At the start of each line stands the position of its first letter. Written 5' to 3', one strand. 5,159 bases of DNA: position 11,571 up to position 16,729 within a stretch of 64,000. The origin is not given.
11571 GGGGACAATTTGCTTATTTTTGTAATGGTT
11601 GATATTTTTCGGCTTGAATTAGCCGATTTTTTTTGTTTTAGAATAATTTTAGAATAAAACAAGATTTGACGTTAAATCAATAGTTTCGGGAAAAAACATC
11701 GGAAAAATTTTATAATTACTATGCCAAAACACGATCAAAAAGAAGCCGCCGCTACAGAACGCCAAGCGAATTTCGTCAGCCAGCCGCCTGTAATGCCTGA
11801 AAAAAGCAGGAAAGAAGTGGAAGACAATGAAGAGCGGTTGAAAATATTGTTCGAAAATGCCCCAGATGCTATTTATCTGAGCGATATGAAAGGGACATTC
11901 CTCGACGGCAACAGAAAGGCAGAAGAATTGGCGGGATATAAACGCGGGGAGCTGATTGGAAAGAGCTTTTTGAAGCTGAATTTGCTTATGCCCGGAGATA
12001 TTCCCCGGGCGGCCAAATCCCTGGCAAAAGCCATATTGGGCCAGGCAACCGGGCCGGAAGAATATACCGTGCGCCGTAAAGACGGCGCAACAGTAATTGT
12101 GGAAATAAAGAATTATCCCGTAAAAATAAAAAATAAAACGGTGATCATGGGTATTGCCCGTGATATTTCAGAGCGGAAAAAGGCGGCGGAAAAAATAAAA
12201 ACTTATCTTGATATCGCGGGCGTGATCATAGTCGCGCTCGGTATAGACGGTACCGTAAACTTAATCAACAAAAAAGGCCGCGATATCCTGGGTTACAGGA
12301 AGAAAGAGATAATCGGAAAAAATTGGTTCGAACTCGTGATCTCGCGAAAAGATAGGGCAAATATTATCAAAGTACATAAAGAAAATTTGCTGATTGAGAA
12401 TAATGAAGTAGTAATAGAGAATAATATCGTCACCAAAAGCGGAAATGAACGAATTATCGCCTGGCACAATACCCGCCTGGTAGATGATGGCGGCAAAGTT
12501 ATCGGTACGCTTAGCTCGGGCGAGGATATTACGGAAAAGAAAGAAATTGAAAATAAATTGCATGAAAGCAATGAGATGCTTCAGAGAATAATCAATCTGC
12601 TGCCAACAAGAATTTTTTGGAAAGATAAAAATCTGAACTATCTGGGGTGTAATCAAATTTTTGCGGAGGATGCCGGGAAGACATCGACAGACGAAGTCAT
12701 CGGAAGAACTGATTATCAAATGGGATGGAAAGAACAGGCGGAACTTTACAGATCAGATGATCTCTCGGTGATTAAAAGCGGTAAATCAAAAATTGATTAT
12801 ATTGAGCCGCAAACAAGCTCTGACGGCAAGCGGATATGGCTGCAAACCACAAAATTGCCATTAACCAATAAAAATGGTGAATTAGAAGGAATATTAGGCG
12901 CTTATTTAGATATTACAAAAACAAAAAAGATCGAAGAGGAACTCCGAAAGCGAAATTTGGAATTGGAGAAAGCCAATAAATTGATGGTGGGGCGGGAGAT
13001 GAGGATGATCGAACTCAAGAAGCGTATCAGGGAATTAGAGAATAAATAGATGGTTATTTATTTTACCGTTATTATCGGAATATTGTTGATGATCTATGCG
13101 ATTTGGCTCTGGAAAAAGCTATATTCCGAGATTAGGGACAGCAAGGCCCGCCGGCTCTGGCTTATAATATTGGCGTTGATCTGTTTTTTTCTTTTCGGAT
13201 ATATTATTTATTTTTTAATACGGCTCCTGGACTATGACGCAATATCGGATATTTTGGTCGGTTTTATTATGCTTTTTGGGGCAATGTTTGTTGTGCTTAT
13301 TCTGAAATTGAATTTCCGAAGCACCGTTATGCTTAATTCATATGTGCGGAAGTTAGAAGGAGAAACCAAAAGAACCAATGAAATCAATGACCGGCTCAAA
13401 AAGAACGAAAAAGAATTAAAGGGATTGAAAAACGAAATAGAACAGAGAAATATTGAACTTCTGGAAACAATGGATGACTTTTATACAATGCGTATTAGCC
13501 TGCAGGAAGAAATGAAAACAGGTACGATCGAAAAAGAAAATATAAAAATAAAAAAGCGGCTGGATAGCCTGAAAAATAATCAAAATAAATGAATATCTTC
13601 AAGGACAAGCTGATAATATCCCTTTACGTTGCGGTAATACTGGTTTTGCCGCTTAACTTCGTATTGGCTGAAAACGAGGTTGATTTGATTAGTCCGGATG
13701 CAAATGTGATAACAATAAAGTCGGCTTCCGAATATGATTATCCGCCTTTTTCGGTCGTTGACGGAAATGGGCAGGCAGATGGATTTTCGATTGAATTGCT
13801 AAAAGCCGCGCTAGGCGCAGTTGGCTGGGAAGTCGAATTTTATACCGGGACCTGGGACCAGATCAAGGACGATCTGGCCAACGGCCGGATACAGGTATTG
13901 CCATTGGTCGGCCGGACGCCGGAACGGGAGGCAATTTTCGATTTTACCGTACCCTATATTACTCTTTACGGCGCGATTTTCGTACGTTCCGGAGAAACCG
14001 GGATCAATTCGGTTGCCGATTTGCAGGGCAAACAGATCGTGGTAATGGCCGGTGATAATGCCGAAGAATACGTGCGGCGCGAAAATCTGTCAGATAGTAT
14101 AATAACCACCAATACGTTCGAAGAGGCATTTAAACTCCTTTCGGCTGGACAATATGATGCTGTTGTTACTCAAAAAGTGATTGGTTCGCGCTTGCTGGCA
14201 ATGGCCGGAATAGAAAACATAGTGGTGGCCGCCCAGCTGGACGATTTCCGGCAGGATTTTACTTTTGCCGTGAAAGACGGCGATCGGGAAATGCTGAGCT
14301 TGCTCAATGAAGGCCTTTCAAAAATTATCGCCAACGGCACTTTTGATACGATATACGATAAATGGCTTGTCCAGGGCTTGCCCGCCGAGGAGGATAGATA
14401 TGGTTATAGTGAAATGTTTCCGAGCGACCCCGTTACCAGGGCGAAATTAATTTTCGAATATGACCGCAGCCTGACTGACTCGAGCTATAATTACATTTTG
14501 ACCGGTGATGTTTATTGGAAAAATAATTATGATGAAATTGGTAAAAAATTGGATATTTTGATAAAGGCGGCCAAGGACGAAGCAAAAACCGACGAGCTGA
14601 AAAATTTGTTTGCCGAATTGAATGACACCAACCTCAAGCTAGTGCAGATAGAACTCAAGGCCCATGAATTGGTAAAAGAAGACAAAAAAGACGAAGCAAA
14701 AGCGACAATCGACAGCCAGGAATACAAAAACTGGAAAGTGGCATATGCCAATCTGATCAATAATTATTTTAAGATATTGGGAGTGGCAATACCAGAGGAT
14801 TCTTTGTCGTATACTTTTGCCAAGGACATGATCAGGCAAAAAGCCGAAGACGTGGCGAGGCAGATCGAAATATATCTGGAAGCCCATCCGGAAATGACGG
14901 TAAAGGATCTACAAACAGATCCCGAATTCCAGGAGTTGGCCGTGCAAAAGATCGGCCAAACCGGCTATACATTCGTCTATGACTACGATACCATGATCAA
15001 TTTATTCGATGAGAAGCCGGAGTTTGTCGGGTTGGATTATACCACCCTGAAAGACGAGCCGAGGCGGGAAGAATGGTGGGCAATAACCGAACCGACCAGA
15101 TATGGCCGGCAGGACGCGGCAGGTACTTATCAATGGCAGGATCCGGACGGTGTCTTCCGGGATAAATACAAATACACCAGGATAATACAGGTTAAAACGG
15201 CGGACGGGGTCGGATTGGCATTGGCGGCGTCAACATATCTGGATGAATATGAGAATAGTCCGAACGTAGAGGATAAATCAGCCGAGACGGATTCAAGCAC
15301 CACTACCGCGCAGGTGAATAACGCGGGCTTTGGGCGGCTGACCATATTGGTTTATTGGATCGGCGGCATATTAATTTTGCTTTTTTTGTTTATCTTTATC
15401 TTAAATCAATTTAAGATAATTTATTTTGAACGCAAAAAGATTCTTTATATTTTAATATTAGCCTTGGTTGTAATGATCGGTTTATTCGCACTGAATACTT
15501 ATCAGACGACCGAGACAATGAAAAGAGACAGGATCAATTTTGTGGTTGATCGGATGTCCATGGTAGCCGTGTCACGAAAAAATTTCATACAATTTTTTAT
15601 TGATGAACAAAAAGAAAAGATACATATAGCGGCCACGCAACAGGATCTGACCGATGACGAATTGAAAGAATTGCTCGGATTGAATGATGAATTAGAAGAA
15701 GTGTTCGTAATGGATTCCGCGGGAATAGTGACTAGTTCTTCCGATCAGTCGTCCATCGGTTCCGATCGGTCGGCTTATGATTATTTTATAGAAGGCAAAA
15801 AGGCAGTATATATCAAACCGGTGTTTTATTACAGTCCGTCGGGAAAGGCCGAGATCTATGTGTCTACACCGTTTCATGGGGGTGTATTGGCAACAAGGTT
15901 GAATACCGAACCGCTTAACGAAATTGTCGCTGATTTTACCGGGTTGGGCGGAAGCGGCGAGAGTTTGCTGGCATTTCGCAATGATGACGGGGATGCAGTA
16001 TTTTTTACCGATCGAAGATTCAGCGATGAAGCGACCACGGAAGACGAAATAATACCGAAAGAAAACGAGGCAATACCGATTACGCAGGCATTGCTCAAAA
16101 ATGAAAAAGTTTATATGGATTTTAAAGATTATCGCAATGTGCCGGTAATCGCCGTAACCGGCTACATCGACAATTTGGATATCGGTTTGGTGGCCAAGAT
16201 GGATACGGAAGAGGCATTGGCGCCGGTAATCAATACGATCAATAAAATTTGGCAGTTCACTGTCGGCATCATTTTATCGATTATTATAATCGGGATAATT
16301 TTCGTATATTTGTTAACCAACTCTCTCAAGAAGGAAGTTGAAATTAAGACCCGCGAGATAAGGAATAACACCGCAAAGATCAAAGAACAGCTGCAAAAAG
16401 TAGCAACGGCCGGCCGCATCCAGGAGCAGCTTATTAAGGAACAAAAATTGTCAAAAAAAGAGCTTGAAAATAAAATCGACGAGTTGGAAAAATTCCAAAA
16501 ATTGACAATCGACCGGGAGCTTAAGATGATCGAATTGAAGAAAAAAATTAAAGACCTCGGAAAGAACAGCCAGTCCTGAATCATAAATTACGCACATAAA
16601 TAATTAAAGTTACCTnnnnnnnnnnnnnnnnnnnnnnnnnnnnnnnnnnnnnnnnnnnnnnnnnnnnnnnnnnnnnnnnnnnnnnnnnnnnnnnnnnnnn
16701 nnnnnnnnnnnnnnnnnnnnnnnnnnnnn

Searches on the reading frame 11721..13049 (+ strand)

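Call 72: search_protein_families(library=pfam, proteins=[window:11721-13049:+], max_evalue=0.001)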
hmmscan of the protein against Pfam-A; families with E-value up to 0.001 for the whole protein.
window:11721-13049:+ (442 aa): 6 families
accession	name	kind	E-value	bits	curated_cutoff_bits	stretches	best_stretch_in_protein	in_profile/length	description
PF08448.16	PAS_4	-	6.9e-35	120.1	23.1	3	295-402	5-109/110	PAS fold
PF13426.13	PAS_9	-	8.8e-32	109.9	27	2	48-151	1-103/103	PAS domain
PF00989.32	PAS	-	3.9e-26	91.7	22.6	2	40-149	3-113/113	PAS fold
PF08447.18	PAS_3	-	1.3e-16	61.1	25.6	2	64-141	5-82/89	PAS fold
PF13188.13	PAS_8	-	2.3e-11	43.6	21.8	1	38-91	1-55/65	PAS domain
PF24820.1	Diguanyl_cycl_sensor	-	1.3e-06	28.8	28.1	0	173-210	12-49/109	Diguanylate cyclase-like sensor domain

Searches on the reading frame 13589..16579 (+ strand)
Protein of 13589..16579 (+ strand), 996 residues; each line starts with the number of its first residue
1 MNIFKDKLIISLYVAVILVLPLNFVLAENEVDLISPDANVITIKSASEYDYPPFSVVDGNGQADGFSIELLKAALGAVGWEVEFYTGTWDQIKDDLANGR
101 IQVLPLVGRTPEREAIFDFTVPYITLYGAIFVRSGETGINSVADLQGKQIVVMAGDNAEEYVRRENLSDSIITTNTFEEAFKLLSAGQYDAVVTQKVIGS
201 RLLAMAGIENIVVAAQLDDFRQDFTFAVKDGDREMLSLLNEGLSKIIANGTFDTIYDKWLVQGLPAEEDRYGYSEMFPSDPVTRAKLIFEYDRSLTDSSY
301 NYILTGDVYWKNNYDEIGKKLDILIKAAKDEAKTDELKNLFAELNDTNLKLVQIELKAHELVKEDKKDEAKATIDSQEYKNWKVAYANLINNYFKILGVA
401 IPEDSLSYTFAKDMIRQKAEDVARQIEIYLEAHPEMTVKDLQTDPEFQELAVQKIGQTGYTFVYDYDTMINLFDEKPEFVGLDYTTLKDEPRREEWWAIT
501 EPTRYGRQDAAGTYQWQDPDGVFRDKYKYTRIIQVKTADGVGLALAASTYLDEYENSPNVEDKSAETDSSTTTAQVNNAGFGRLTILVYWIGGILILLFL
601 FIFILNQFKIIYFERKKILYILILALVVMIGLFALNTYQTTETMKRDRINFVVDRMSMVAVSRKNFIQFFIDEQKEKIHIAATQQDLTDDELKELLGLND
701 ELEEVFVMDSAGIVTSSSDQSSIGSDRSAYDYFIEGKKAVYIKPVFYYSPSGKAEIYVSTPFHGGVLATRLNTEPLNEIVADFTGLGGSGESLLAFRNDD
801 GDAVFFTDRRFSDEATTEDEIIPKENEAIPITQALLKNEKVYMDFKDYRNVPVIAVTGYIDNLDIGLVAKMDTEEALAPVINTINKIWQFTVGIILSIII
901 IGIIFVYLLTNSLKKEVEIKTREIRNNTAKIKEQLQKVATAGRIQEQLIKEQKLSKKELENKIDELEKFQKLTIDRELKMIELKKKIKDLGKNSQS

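Call 72: search_protein_families(library=pfam, proteins=[window:13589-16579:+], max_evalue=0.001)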
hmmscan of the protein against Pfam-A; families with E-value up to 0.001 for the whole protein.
window:13589-16579:+ (996 aa): 1 family
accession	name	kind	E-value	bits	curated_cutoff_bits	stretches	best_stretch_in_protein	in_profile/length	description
PF00497.25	SBP_bac_3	-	2.9e-28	98.7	26.4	1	44-260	2-130/132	Bacterial extracellular solute-binding proteins, family 3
